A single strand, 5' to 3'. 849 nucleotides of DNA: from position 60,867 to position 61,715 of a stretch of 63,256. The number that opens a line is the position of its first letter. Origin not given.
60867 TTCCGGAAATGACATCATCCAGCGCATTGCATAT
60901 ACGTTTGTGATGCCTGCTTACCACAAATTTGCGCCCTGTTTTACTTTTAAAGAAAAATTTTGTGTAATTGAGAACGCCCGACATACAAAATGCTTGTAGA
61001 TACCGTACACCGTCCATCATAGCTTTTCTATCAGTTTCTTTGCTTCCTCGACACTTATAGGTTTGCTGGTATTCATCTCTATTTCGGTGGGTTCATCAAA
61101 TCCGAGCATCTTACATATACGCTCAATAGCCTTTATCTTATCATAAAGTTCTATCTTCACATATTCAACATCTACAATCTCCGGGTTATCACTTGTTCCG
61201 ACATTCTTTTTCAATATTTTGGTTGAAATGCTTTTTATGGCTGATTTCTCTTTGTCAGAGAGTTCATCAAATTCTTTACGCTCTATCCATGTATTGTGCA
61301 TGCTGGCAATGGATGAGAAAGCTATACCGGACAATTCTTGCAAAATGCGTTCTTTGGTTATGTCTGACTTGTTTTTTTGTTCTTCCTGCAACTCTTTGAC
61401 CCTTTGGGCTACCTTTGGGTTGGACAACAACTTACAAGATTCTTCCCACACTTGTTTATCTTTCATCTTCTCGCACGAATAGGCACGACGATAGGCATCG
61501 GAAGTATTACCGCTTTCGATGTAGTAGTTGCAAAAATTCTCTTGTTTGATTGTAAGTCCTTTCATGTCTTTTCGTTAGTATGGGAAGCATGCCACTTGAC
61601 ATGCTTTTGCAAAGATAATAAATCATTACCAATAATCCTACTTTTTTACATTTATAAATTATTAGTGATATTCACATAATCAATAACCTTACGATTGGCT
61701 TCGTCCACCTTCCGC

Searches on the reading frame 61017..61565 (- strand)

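Call 53: search_protein_families(library=pfam, proteins=[window:61017-61565:-], max_evalue=0.001)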
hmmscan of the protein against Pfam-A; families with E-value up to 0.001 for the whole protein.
window:61017-61565:- (182 aa): 1 family
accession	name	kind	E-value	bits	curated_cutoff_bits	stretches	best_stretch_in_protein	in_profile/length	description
PF03592.21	Terminase_2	-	1.4e-26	94.2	26.1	1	4-163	1-136/141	Terminase small subunit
